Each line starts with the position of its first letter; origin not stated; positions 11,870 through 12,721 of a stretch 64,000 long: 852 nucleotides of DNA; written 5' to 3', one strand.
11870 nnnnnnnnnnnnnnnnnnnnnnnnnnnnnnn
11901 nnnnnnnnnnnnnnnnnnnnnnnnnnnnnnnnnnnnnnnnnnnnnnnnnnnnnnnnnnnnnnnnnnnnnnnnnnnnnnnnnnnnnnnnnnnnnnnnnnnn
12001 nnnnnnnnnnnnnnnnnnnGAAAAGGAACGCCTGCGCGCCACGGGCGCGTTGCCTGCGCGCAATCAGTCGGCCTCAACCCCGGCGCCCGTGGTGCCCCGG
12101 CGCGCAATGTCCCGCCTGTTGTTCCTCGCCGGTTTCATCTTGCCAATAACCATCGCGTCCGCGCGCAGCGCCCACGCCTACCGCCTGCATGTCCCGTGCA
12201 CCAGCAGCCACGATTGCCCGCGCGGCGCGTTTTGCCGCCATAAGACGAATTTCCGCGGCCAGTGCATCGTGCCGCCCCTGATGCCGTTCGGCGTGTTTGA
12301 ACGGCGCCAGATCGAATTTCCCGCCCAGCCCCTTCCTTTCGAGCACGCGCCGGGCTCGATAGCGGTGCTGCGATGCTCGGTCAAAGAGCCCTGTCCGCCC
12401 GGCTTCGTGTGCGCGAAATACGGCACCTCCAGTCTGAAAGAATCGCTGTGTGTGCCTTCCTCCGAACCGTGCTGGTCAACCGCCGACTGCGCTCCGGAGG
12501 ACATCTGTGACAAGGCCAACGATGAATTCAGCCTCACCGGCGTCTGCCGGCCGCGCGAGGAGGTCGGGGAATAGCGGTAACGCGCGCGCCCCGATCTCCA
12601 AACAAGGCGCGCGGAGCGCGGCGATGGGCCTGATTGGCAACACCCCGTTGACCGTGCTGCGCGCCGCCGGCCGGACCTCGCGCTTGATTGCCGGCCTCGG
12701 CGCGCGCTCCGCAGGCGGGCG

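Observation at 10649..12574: Wzy-like polymerase carrying a C-terminal triple Cys-rich module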

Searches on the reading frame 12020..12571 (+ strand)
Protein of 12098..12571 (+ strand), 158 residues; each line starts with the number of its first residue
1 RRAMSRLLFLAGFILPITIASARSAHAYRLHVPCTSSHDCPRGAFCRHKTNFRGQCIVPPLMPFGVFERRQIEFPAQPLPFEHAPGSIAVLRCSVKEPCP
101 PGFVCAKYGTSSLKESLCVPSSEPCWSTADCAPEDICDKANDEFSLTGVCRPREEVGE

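Call 3: search_protein_families(library=pfam, proteins=[window:12110-12571:+], max_evalue=1)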
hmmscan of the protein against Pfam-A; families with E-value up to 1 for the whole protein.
window:12110-12571:+ (154 aa): 6 families
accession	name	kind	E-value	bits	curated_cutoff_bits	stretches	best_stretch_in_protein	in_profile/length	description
PF23416.1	DUF7107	-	0.00022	21.9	24.6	2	23-46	22-45/48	Domain of unknown function (DUF7107)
PF01666.22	DX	-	0.00065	20.6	25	1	27-56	47-76/76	DX module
PF04706.18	Dickkopf_N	-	0.0057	17.4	25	1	30-48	2-20/51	Dickkopf N-terminal cysteine-rich region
PF14625.12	Lustrin_cystein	-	0.024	15.4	27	2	87-106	17-38/46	Lustrin, cysteine-rich repeated domain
PF03995.18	Inhibitor_I36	-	0.52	10.7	21.1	0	34-51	6-24/69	Peptidase inhibitor family I36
PF07127.16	Nodulin_late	-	0.94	10.3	30.4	1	22-47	25-45/54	Late nodulin domain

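Call 12: find_homologous_proteins(query=window:12098-12571:+, max_evalue=0.01)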
Query window:12098-12571:+ (158 aa): 24 proteins with E <= 0.01 among 35 candidates.
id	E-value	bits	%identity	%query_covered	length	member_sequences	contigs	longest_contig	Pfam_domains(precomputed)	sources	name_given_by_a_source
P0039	4.0e-70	253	69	97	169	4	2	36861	PF01666.24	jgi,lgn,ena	jgi:hypothetical protein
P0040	1.3e-68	248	71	92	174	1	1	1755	-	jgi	jgi:hypothetical protein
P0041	3.7e-65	237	67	96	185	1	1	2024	-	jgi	jgi:hypothetical protein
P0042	4.9e-65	236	70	90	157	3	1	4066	-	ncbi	ncbi:MAG TPA: hypothetical protein VGH29_17130 [Candidatus Binataceae bacterium]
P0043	8.1e-64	232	68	95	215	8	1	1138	-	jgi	jgi:hypothetical protein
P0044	1.2e-63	232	66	96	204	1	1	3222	-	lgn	-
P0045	1.4e-63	232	70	90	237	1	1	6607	-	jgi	jgi:hypothetical protein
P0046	3.8e-63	230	66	97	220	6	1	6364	-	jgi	jgi:hypothetical protein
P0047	7.0e-63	229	65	96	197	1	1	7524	-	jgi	jgi:hypothetical protein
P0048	1.5e-60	222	61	100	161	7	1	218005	-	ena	-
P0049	1.5e-60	222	64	94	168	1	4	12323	-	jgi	jgi:hypothetical protein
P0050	2.3e-60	221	61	100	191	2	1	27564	-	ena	-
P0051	2.4e-60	221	65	96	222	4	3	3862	-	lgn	-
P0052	3.2e-60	221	61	100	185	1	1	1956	-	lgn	-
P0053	3.9e-60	220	62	99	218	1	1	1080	-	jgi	jgi:hypothetical protein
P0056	6.7e-59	216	62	99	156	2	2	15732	-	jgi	jgi:hypothetical protein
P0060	2.1e-48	182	54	98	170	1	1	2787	-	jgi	jgi:hypothetical protein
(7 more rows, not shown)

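Call 24: search_solved_structures(query=A3, max_evalue=10)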
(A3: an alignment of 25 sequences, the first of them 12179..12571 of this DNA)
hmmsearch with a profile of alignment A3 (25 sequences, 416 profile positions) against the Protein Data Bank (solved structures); distinct sequences matched with E-value up to 10: 0.

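Call 25: find_related_loci(query=A3, collection=genome_contigs, flank=6000)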
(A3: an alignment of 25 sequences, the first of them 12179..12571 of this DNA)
Query A3 (131 aa) in genome_contigs; peptide patterns used: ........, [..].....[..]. (x = any residue, [..] = any of these).
46 stretches matched a pattern; 5 encode a relative of the query (tblastn E <= 1e-3); 5 distinct loci.
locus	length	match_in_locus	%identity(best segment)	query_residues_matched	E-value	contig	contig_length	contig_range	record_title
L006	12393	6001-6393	75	1-131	4e-67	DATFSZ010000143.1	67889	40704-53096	MAG TPA_asm: Candidatus Binataceae bacterium isolate SMAG_U9397 k141_4489291, whole genome shotgun sequence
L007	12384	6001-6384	72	1-128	2e-62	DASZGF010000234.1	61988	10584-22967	MAG TPA_asm: Candidatus Binataceae bacterium isolate SMAG_U6541 k141_1075757, whole genome shotgun sequence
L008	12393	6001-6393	69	1-131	2e-60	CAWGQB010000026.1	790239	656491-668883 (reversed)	MAG: uncultured proteobacterium isolate MFD04463.bin.2.159 genome assembly, contig: contig_70703, whole genome shotgun s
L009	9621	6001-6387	69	1-129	1e-60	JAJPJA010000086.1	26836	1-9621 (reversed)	MAG: Proteobacteria bacterium isolate Centralia_MAG_399 k107_19907861, whole genome shotgun sequence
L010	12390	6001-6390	65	1-130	1e-57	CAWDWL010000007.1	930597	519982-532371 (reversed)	MAG: uncultured proteobacterium isolate MFD05705.bin.1.215 genome assembly, contig: contig_20992, whole genome shotgun s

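Call 30: predict_structure(alignment_id=A3)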
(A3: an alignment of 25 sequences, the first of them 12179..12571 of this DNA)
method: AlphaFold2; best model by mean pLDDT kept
length: 131 residues; sequences in the alignment: 25
mean_pLDDT: 62.4   pTM: 0.25
mean pLDDT of the five models: 62.4, 60.2, 57.4, 56.0, 55.7
residues with pLDDT >= 90: 0; 70-90: 40; 50-70: 64; < 50: 27
segments of 3 or more residues with pLDDT < 50: 38-48, 50-60, 128-131
pLDDT, mean of each block of 10 residues (from residue 1): 67 79 72 57 46 45 62 70 61 64 71 61 59 35
secondary structure, 60 per line:
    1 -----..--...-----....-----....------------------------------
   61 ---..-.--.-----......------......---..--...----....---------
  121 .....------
elements in order: E18-21 E27-30 E76-81 E88-93 E108-111 E121-125

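Call 32: search_protein_representatives(alignment_id=A2)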
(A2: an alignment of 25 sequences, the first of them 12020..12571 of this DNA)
Query: 25 sequences, 171 profile positions. Proteins with E-value up to 0.001 (for the whole library): 10; up to 1e-10: 7; up to 1e-30: 7. The best 10 are listed.
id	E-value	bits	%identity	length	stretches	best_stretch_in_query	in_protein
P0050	4.9e-88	309.3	-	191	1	10-170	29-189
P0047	1.1e-85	301.7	-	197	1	9-169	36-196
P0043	9.6e-85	298.6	-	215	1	12-169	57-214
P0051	1.0e-84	298.4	-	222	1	11-169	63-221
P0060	2.3e-73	261.5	-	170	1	10-168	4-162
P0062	7.6e-55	201.2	-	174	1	10-127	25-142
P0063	5.5e-43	162.6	-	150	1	15-107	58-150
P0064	5.8e-06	42.1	-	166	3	12-74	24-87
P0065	3.9e-05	39.4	-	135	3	34-70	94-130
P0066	3.9e-04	36.2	-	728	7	122-161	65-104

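Call 36: find_encoding_contigs(protein=P0064, flank=5000, max_places=3)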
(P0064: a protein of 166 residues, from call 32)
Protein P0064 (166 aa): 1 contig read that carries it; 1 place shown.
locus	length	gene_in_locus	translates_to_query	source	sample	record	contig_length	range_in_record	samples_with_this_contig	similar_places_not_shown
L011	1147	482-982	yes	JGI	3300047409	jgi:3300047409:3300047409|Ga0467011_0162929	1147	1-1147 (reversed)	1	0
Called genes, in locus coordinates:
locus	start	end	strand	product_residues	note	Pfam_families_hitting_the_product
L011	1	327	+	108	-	?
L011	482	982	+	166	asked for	PF14625:Lustrin_cystein (faint)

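Call 37: find_encoding_contigs(protein=P0065, flank=5000, max_places=3)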
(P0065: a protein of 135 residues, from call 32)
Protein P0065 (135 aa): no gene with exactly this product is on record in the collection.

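Call 39: search_protein_families(library=pfam, proteins=[P0064, P0065, P0046, P0056, P0060], max_evalue=1)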
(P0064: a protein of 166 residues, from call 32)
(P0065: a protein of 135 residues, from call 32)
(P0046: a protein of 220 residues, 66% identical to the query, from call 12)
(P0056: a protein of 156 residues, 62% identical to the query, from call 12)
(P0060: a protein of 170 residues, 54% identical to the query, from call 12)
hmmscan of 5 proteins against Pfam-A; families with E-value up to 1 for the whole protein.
P0064 (166 aa): 5 families
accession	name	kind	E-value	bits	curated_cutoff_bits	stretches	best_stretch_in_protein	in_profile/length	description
PF14625.12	Lustrin_cystein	-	4.9e-06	27.2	27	3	95-119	18-44/46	Lustrin, cysteine-rich repeated domain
PF07127.16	Nodulin_late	-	9.9e-05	23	30.4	1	128-150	25-45/54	Late nodulin domain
PF23416.1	DUF7107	-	0.018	15.8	24.6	0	119-147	14-43/48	Domain of unknown function (DUF7107)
PF01683.23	EB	-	0.069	13.7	24.3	1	108-156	1-39/52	EB module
PF00864.24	P2X_receptor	-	0.89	9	27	1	19-103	71-154/361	ATP P2X receptor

P0065 (135 aa): 10 families
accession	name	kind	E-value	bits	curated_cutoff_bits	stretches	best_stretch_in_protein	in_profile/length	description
PF14625.12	Lustrin_cystein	-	2.6e-05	24.9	27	2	100-129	12-44/46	Lustrin, cysteine-rich repeated domain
PF07127.16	Nodulin_late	-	0.00019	22.1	30.4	1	53-85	14-47/54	Late nodulin domain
PF04706.18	Dickkopf_N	-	0.0033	18.2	25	2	68-95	2-27/51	Dickkopf N-terminal cysteine-rich region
PF01683.23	EB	-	0.0072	16.8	24.3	1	42-83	1-37/52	EB module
PF23416.1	DUF7107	-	0.013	16.2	24.6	0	67-122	1-44/48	Domain of unknown function (DUF7107)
PF00095.26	WAP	-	0.014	16.1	20.8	1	49-87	1-36/41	WAP-type (Whey Acidic Protein) 'four-disulfide core'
PF08091.16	Toxin_21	-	0.014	15.8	21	1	102-120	3-20/40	Spider insecticidal peptide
PF15270.11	ACI44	-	0.015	15.9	27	1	68-116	6-52/65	Metallo-carboxypeptidase inhibitor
PF01666.22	DX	-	0.019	15.8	25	0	62-93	44-74/76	DX module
PF25052.1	AtDEF-like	-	0.05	14.3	25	1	65-98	40-72/79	Defensin-like family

P0046 (220 aa): 5 families
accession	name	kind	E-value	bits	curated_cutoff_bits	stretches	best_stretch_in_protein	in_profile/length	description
PF23416.1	DUF7107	-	0.0013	19.4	24.6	1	91-113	23-45/48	Domain of unknown function (DUF7107)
PF01666.22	DX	-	0.012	16.5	25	1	96-123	49-76/76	DX module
PF14625.12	Lustrin_cystein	-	0.052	14.3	27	2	152-173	16-37/46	Lustrin, cysteine-rich repeated domain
PF04706.18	Dickkopf_N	-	0.27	12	25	0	97-114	2-19/51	Dickkopf N-terminal cysteine-rich region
PF02977.21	CarbpepA_inh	-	0.52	10.6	25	0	95-119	10-27/46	Carboxypeptidase A inhibitor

P0056 (156 aa): 4 families
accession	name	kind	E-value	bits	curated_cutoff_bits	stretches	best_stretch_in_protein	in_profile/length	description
PF04706.18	Dickkopf_N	-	0.00095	19.9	25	1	32-55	1-23/51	Dickkopf N-terminal cysteine-rich region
PF23416.1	DUF7107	-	0.0023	18.7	24.6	1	26-47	22-43/48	Domain of unknown function (DUF7107)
PF01666.22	DX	-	0.0034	18.3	25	0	26-56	43-73/76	DX module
PF14625.12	Lustrin_cystein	-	0.023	15.5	27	2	88-109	16-38/46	Lustrin, cysteine-rich repeated domain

P0060 (170 aa): 6 families
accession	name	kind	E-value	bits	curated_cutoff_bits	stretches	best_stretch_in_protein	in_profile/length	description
PF23416.1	DUF7107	-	0.0031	18.2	24.6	1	37-57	25-45/48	Domain of unknown function (DUF7107)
PF14625.12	Lustrin_cystein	-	0.0095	16.7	27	1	96-118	16-39/46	Lustrin, cysteine-rich repeated domain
PF02977.21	CarbpepA_inh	-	0.063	13.5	25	1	39-54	10-25/46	Carboxypeptidase A inhibitor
PF04706.18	Dickkopf_N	-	0.13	13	25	1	41-63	2-23/51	Dickkopf N-terminal cysteine-rich region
PF12565.13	DUF3747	-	0.2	11.4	25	1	125-159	53-86/175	Protein of unknown function (DUF3747)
PF01666.22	DX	-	0.71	10.8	25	1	38-65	47-74/76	DX module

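Call 40: search_protein_families(library=ncbifam, proteins=[window:12098-12571:+, P0064], max_evalue=0.1)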
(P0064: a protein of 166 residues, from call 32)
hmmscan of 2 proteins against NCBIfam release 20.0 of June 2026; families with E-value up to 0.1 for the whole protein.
window:12098-12571:+ (158 aa): 1 family
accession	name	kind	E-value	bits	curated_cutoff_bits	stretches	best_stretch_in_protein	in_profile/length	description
TIGR04201.1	Myxo_Cys_RPT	repeat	0.038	14.1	25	1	32-47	3-18/22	Cys-rich repeat-containing protein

P0064 (166 aa): 1 family
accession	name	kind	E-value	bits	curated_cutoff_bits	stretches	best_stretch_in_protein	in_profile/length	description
TIGR04201.1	Myxo_Cys_RPT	repeat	0.02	15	25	1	58-72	4-18/22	Cys-rich repeat-containing protein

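Call 59: find_homologous_proteins(query=A5, max_evalue=0.001)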
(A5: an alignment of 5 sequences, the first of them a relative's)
Query A5 (5 sequences) (166 aa, profile of the alignment): 33 proteins with E <= 0.001 among 4628 candidates.
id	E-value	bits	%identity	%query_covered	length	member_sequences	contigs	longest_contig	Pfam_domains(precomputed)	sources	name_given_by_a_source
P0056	1.6e-72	260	26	69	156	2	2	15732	-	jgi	jgi:hypothetical protein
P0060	7.3e-70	252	23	69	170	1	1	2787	-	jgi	jgi:hypothetical protein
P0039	3.9e-66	239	24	75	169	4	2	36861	PF01666.24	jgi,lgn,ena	jgi:hypothetical protein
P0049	4.5e-64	233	24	63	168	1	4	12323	-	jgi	jgi:hypothetical protein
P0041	4.0e-63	230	24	69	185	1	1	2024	-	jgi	jgi:hypothetical protein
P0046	5.6e-63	229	25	67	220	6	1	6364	-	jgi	jgi:hypothetical protein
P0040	7.0e-63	229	30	67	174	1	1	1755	-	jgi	jgi:hypothetical protein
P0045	1.1e-62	228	25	69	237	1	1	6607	-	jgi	jgi:hypothetical protein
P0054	3.1e-62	227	28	53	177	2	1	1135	-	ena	-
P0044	4.7e-62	226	24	69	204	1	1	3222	-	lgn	-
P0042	7.4e-62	226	37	28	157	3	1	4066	-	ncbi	ncbi:MAG TPA: hypothetical protein VGH29_17130 [Candidatus Binataceae bacterium]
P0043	1.0e-61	225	24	69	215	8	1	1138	-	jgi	jgi:hypothetical protein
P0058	1.0e-61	225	29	73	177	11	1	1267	-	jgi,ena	-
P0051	1.6e-61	224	26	69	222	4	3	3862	-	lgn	-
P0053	1.8e-61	224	28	60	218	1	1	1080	-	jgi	jgi:hypothetical protein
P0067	2.2e-60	221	25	55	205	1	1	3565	-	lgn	-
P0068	2.2e-51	192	47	18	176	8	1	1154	-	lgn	-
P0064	1.5e-38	150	100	100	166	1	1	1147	PF14625.12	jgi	jgi:hypothetical protein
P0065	9.9e-33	131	47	83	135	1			-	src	-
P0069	2.6e-32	130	47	83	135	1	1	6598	-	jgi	-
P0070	3.1e-31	126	82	100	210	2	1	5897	-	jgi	jgi:hypothetical protein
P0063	6.7e-31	125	48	17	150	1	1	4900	-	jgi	jgi:hypothetical protein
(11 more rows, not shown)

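Call 60: find_encoding_contigs(protein=P0070, flank=5000, max_places=1)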
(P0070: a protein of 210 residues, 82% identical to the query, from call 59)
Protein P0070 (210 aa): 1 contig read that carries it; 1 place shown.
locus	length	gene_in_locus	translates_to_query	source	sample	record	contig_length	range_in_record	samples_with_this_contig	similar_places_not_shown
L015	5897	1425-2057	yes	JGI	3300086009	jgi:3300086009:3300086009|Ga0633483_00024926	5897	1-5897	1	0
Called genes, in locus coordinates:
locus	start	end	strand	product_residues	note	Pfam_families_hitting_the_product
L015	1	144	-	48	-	?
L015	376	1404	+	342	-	PF03401:TctC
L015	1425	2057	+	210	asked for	-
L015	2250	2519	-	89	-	PF12071:DUF3551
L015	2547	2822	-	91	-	-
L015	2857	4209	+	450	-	PF00202:Aminotran_3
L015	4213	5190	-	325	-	PF03401:TctC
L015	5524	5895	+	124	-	?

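Call 61: find_encoding_contigs(protein=P0069, flank=5000, max_places=1)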
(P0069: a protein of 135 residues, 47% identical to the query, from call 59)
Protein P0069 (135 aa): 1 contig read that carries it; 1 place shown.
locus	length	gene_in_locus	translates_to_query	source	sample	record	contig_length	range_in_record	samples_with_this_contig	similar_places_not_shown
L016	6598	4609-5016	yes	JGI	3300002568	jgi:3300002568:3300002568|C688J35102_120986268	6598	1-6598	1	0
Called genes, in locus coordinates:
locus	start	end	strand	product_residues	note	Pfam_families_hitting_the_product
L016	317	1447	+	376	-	-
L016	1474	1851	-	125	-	PF00034:Cytochrom_C (weak), PF13442:Cytochrome_CBB3 (weak)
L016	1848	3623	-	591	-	PF00732:GMC_oxred_N, PF05199:GMC_oxred_C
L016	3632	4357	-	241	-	PF13618:Gluconate_2-dh3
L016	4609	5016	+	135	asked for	-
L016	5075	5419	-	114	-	PF06823:DUF1236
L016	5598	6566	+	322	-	PF03401:TctC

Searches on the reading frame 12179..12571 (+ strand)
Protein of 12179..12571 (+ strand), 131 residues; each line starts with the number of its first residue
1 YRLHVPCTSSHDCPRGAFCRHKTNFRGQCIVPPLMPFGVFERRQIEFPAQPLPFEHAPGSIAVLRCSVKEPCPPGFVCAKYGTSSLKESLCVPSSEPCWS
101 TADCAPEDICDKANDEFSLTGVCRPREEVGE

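Call 48: fold_search(model_id=the predicted structure, library=pdb)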
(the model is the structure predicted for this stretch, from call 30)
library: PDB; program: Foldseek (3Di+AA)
matches with E <= 10: 24; with E <= 0.001: 0
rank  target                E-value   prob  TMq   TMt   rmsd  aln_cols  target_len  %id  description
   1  2n8k_MODEL_1_A        1.4e+00  0.18  0.20  0.31   8.4        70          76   18  Chemical Shift Assignments and Structure Determination for spider toxin, U33-theraphotoxin-Cg1c (released 2016-08-31)
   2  4qxf_C                1.7e+00  0.21  0.18  0.27   8.3        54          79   17  crystal structure of human LGR4 and Rspo1 (released 2014-10-08)
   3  3s8v_X                2.3e+00  0.13  0.20  0.34  18.6        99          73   19  Crystal structure of LRP6-Dkk1 complex (released 2011-10-26)
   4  2b0u_D                2.4e+00  0.05  0.19  0.11  16.6       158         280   14  The Structure of the Follistatin:Activin Complex (released 2005-10-11)
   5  1z1y_B                3.3e+00  0.10  0.20  0.16   9.5        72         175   12  Crystal structure of Methylated Pvs25, an ookinete protein from Plasmodium vivax (released 2005-12-06)
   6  1z3g_A                3.3e+00  0.09  0.20  0.16   9.6        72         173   12  Crystal structure of complex between Pvs25 and Fab fragment of malaria transmission blocking antibody 2A8 (released 2005-12-06)
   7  4kng_M                3.9e+00  0.15  0.18  0.24   8.1        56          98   16  Crystal structure of human LGR5-RSPO1-RNF43 (released 2013-06-19)
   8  6b08_A                4.2e+00  0.04  0.21  0.18  17.7       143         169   11  Crystal structure of Pfs25 in complex with the transmission blocking antibody 1276 (released 2017-11-15)
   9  4kt1_E                4.4e+00  0.13  0.18  0.25   8.1        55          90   16  Complex of R-spondin 1 with LGR4 extracellular domain (released 2013-06-19)
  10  2roo_MODEL_1_A        4.7e+00  0.28  0.18  0.46   2.0        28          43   25  Solution structure of Magi4, a spider toxin from Macrothele gigas (released 2009-04-07)
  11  6xyh_MODEL_1_A        5.0e+00  0.16  0.18  0.48   2.6        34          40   29  NMR solution structure of alpha-AnmTX-Ms11a-2 (Ms11a-2) (released 2021-02-10)
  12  4qxf_E                5.0e+00  0.12  0.18  0.28   8.2        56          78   16  crystal structure of human LGR4 and Rspo1 (released 2014-10-08)
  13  4c9v_B                6.7e+00  0.08  0.21  0.26   8.0        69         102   16  Xenopus RNF43 ectodomain in complex with Xenopus RSPO2 Fu1-Fu2 (released 2013-11-20)
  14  8ezk_B                7.2e+00  0.03  0.17  0.14   9.9        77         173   19  Pfs25 in complex with transmission-reducing antibody AS01-04 (released 2023-08-16)
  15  6phf_E                7.2e+00  0.03  0.21  0.17  17.9       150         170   11  Pfs25 in complex with the human transmission blocking antibody 2587 (released 2019-10-02)
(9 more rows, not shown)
